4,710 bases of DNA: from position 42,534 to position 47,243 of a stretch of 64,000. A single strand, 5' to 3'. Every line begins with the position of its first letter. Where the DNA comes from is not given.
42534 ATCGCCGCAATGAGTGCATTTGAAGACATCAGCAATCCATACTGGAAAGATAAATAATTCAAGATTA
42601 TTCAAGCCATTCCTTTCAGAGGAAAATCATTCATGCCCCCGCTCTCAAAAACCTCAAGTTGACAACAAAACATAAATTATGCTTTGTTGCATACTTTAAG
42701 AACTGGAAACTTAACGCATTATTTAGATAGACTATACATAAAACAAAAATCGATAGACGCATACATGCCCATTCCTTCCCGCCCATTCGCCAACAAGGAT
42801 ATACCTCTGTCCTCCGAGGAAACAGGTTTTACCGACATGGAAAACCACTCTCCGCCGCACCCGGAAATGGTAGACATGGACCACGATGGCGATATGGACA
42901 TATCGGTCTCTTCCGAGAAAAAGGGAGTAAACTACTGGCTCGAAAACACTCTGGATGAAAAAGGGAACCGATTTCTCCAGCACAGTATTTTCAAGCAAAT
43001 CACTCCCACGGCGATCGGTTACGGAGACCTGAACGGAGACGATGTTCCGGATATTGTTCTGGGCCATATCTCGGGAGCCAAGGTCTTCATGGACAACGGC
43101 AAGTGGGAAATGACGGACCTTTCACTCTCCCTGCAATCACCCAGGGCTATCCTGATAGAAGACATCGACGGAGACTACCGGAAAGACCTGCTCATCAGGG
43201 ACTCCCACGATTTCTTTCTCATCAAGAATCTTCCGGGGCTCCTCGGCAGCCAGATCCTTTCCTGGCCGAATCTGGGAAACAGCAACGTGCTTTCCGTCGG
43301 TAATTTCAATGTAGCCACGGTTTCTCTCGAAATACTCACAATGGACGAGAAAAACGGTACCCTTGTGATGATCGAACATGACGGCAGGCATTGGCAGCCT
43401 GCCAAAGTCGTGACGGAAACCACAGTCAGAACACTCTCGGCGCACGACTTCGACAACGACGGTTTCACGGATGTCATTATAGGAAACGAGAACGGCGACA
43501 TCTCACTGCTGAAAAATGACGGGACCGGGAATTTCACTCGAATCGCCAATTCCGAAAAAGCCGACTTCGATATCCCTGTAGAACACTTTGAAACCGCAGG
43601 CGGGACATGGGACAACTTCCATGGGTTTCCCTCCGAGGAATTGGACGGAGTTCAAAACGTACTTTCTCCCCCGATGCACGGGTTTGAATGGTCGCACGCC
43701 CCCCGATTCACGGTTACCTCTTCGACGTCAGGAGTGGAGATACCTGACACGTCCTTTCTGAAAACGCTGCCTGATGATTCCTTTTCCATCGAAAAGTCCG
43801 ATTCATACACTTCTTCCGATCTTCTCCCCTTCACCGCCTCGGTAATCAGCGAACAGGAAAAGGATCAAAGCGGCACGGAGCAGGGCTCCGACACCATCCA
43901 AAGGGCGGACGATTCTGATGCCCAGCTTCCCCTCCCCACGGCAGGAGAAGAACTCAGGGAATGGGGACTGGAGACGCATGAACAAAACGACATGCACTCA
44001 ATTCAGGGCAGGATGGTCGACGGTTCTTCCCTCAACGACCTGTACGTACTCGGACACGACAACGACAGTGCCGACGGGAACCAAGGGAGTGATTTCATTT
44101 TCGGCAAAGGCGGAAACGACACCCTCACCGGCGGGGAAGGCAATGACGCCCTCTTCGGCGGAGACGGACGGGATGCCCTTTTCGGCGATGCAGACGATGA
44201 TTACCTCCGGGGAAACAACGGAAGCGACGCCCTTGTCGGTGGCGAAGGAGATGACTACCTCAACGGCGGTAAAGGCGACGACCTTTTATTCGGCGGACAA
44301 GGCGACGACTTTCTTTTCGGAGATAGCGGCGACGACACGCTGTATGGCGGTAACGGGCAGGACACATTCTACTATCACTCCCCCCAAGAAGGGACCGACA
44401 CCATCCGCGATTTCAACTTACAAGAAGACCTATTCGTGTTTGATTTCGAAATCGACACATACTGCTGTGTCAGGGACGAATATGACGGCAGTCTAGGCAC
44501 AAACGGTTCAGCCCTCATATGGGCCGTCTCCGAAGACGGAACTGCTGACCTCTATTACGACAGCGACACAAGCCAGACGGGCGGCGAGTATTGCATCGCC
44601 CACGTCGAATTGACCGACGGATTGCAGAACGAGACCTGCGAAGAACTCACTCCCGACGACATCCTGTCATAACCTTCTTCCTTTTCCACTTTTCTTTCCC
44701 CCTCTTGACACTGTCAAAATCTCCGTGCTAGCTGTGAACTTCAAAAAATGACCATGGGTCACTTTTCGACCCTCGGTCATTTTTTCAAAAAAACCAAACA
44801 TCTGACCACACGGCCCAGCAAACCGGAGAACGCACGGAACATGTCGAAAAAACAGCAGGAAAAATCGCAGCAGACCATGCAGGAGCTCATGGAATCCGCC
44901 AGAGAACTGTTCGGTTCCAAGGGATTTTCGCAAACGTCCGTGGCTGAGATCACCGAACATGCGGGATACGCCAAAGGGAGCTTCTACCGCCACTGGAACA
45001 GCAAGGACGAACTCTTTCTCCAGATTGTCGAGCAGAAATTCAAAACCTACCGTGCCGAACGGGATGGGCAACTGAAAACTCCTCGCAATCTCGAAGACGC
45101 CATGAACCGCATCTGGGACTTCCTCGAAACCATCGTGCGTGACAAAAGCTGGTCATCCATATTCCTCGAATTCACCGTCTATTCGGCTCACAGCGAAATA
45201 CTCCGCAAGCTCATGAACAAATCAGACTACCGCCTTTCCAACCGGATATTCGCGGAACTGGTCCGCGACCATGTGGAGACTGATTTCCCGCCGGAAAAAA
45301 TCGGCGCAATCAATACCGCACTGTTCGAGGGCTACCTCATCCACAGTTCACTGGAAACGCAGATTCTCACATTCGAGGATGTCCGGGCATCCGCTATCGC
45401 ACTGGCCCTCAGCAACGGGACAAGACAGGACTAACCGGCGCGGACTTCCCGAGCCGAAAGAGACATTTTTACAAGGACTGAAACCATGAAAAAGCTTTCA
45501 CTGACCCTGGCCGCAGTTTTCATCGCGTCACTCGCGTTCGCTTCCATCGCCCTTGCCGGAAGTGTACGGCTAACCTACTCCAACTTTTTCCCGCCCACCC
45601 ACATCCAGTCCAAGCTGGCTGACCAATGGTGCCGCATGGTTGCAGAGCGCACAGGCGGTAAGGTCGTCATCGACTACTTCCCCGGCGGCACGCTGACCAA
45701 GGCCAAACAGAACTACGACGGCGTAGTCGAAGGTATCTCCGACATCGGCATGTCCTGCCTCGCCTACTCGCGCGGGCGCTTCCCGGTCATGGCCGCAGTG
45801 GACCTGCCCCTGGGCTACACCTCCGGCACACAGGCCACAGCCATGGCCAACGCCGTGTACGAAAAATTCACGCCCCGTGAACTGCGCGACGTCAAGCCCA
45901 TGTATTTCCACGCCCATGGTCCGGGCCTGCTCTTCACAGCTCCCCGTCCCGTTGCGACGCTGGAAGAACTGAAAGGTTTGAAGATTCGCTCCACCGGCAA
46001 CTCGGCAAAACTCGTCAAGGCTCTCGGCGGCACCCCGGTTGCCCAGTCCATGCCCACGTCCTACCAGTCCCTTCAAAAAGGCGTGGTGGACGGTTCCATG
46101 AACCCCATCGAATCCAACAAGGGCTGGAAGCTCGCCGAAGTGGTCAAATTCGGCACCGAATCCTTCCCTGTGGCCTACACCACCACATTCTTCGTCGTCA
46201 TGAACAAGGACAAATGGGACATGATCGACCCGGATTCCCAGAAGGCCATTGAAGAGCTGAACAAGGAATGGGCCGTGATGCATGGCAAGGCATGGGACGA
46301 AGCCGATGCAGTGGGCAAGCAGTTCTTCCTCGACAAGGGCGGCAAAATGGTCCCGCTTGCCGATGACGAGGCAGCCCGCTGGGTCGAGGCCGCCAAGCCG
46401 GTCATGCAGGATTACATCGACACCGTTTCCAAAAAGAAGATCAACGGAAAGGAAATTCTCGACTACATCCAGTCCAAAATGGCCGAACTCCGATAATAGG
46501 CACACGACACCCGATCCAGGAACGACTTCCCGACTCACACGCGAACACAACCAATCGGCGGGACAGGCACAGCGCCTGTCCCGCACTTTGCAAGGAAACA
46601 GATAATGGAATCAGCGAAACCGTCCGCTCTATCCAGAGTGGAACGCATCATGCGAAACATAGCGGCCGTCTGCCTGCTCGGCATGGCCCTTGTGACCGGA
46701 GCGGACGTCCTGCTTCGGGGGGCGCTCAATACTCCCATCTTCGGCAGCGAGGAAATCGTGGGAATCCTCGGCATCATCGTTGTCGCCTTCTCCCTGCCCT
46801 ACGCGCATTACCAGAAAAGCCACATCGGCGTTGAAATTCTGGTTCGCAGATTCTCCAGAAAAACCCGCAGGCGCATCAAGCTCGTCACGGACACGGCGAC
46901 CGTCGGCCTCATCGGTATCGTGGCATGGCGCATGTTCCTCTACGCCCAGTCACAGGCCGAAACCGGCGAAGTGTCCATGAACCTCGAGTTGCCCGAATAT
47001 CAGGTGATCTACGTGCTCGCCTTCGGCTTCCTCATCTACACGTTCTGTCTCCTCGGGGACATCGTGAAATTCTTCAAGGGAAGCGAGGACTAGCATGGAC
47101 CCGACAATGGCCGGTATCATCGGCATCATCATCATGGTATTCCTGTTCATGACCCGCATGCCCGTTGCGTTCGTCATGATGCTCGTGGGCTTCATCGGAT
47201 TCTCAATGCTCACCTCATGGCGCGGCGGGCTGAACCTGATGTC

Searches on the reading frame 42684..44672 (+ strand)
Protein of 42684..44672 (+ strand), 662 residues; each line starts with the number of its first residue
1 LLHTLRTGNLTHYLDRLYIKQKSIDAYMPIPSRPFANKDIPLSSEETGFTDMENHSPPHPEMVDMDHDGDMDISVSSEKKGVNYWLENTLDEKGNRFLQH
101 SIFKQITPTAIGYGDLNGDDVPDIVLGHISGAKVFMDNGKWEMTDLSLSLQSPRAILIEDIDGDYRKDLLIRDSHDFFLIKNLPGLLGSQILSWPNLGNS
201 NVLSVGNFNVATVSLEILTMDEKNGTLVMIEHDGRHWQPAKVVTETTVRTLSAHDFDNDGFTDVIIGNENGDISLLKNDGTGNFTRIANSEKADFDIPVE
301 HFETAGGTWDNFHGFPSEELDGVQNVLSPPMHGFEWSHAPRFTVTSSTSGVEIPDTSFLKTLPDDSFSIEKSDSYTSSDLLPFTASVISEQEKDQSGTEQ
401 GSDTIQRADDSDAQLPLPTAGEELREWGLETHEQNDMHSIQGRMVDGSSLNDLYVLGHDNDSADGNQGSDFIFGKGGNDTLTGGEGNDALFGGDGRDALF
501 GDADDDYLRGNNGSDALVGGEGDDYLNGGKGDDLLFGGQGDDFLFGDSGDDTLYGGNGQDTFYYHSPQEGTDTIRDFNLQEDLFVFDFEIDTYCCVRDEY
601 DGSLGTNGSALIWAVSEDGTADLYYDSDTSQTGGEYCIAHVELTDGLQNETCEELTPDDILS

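Call 64: search_protein_families(library=pfam, proteins=[window:42684-44672:+], max_evalue=0.00001)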
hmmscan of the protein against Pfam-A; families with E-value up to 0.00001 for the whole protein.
window:42684-44672:+ (662 aa): 3 families
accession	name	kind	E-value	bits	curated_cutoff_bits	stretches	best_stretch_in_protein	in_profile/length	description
PF00353.25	HemolysinCabind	-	3.5e-30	104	23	4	510-544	2-36/36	RTX calcium-binding nonapeptide repeat (4 copies)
PF13517.12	FG-GAP_3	-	1.2e-10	42.3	26.9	2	255-289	1-34/61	FG-GAP-like repeat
PF01839.29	FG-GAP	-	3e-07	30.6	22.1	0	251-282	5-32/37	FG-GAP repeat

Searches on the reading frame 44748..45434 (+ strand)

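Call 64: search_protein_families(library=pfam, proteins=[window:44748-45434:+], max_evalue=0.00001)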
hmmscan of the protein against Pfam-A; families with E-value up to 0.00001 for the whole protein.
window:44748-45434:+ (228 aa): 1 family
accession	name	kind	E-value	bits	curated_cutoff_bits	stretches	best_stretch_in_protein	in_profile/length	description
PF00440.29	TetR_N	-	3.1e-17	62.5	24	1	47-93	1-47/47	Bacterial regulatory proteins, tetR family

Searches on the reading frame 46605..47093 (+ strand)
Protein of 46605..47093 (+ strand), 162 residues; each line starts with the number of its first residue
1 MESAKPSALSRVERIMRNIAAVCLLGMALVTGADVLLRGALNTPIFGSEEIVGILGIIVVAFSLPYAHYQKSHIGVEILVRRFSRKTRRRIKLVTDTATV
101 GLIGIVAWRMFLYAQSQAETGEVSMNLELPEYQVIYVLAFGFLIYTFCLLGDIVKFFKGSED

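Call 64: search_protein_families(library=pfam, proteins=[window:46605-47093:+], max_evalue=0.00001)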
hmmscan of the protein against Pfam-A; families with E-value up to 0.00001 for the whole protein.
window:46605-47093:+ (162 aa): 1 family
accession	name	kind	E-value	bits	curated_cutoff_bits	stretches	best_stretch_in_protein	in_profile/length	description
PF04290.18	DctQ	-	5.1e-25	88.3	28.3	1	27-157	1-130/132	Tripartite ATP-independent periplasmic transporters, DctQ component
